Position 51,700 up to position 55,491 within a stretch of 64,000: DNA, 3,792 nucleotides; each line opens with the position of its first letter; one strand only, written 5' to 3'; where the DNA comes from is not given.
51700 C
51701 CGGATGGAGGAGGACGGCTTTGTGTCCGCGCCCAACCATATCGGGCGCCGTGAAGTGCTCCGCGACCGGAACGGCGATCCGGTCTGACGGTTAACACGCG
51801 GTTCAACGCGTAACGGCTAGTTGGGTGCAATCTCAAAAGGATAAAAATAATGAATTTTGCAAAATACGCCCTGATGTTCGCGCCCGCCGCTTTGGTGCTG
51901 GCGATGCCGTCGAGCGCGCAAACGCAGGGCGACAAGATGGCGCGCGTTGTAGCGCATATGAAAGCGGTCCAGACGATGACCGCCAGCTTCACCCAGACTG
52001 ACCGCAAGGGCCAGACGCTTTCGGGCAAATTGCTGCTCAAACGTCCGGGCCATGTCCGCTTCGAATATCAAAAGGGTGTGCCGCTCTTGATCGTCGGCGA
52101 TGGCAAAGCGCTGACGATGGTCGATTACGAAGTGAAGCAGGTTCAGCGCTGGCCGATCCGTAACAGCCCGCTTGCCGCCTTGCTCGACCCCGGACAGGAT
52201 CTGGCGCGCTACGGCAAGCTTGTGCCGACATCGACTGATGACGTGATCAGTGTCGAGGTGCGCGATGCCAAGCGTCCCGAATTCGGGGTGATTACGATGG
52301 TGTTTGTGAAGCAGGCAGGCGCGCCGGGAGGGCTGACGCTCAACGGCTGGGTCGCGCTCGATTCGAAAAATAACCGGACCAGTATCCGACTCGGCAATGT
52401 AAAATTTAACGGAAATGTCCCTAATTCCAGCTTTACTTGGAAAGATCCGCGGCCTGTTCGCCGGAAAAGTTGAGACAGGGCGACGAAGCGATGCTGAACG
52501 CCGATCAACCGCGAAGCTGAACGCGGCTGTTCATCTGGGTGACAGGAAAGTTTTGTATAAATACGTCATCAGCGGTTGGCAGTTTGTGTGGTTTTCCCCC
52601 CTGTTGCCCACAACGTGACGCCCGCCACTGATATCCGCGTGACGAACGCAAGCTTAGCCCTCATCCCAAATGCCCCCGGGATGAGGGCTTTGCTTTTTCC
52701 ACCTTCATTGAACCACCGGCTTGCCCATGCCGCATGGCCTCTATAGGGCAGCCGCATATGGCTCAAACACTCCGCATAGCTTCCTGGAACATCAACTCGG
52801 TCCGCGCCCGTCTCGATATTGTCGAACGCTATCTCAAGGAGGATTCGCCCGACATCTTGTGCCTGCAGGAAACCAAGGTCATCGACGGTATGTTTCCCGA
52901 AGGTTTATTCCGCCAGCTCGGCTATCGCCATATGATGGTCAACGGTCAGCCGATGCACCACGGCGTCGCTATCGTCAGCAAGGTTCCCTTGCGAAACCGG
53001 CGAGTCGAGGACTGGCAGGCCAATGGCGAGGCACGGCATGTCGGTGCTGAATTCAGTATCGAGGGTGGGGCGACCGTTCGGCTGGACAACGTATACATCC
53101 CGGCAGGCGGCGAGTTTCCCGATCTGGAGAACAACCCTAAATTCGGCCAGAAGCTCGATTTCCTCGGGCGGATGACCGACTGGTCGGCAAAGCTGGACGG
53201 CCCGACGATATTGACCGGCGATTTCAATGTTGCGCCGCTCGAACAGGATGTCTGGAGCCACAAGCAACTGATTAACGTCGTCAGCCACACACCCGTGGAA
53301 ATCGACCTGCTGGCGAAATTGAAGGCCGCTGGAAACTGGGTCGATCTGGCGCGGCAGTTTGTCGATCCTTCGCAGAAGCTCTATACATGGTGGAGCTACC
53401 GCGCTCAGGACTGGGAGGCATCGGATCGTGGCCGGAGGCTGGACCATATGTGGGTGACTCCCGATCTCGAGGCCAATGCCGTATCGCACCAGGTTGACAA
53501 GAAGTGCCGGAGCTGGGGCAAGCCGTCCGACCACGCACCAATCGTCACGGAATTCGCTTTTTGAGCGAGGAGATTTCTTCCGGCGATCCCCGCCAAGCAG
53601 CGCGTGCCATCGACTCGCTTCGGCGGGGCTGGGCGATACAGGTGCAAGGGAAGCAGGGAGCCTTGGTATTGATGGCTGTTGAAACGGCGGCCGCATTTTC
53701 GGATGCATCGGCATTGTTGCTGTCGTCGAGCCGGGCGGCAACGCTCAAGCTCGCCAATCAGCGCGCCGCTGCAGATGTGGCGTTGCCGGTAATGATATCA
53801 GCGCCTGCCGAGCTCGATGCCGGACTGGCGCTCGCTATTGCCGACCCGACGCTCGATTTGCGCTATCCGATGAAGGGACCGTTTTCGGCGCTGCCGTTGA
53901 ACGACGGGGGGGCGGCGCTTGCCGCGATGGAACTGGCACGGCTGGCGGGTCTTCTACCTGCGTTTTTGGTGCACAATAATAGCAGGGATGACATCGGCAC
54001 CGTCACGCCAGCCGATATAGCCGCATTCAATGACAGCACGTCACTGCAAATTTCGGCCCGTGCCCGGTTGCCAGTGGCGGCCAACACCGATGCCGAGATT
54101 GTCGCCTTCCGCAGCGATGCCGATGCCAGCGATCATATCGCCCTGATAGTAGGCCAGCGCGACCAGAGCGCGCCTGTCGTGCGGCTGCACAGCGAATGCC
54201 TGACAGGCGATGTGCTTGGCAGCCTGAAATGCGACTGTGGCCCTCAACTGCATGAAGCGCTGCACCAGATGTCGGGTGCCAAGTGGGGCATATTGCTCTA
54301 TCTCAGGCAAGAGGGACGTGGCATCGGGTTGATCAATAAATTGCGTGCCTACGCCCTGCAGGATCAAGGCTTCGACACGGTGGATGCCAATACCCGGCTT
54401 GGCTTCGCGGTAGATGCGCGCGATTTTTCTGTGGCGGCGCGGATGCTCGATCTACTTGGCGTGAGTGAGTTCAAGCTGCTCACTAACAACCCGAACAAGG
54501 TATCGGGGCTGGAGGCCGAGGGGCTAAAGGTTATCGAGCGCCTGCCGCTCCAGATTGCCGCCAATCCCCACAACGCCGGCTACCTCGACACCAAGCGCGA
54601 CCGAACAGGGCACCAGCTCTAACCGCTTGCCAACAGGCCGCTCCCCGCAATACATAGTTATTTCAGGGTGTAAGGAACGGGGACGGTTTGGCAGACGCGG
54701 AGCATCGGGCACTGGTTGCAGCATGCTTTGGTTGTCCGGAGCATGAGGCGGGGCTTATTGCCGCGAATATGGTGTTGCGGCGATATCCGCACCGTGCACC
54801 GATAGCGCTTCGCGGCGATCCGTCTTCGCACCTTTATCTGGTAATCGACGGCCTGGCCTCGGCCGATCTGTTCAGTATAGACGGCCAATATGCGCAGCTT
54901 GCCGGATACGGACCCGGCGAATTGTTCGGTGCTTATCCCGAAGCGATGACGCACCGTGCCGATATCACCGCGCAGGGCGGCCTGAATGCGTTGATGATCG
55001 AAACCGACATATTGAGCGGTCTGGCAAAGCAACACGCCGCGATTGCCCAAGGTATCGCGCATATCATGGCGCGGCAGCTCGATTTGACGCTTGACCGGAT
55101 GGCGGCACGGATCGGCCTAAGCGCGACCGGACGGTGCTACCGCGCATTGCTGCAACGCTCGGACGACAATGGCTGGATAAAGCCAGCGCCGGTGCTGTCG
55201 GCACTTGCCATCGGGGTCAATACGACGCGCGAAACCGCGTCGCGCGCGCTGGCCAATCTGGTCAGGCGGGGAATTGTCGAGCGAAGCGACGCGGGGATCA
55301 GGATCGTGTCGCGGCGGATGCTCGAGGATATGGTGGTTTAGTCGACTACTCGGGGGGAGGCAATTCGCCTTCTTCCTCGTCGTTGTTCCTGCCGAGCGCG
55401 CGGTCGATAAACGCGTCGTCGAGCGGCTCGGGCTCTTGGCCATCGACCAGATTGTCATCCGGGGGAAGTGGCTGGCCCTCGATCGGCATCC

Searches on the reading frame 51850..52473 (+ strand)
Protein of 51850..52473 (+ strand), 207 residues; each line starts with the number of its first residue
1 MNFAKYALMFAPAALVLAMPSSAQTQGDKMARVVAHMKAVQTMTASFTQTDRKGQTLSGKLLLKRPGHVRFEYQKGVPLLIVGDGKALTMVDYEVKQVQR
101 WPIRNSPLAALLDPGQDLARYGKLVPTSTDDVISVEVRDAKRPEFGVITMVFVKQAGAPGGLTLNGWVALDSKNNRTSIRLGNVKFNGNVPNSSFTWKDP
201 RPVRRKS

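Call 10: search_protein_families(library=pfam, proteins=[window:51850-52473:+], max_evalue=0.001)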
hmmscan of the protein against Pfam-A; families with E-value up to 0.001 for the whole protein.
window:51850-52473:+ (207 aa): 1 family
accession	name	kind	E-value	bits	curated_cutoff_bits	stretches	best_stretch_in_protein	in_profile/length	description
PF03548.22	LolA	-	9e-25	87.8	23.6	1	39-197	2-164/165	Outer membrane lipoprotein carrier protein LolA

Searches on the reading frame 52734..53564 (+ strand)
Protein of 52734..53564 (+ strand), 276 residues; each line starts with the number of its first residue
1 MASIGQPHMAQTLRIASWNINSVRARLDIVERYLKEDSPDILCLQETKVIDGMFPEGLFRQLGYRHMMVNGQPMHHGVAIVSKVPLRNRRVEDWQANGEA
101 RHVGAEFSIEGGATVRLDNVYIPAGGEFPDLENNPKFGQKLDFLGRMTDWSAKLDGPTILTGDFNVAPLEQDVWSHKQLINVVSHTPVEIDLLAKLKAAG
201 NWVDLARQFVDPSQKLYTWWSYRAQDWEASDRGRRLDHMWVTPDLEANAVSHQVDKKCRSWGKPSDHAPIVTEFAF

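Call 64: search_protein_families(library=pfam, proteins=[window:52734-53564:+], max_evalue=0.001)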
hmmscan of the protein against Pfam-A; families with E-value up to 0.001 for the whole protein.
window:52734-53564:+ (276 aa): 1 family
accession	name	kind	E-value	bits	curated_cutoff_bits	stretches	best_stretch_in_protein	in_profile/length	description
PF03372.29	Exo_endo_phos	-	2.9e-27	96.2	24.5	1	16-267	1-225/225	Endonuclease/Exonuclease/phosphatase family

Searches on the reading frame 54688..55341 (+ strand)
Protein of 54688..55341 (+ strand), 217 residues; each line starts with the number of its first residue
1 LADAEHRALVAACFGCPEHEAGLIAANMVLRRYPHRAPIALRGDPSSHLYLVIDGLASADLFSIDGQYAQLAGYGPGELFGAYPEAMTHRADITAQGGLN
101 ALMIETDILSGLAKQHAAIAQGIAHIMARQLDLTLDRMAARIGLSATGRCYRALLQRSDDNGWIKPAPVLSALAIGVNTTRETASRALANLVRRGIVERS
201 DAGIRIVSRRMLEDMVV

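Call 64: search_protein_families(library=pfam, proteins=[window:54688-55341:+], max_evalue=0.001)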
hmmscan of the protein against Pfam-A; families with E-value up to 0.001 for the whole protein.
window:54688-55341:+ (217 aa): 3 families
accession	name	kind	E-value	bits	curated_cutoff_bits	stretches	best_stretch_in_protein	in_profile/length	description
PF13545.12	HTH_Crp_2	-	8.7e-09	35.7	27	1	149-214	2-69/70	Crp-like helix-turn-helix domain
PF00027.35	cNMP_binding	-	3.2e-07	30.6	27.5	1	31-116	2-89/89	Cyclic nucleotide-binding domain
PF25213.1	HVO_A0261_N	-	0.00071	19.8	35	0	172-203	29-60/86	HVO_A0261 N-terminal domain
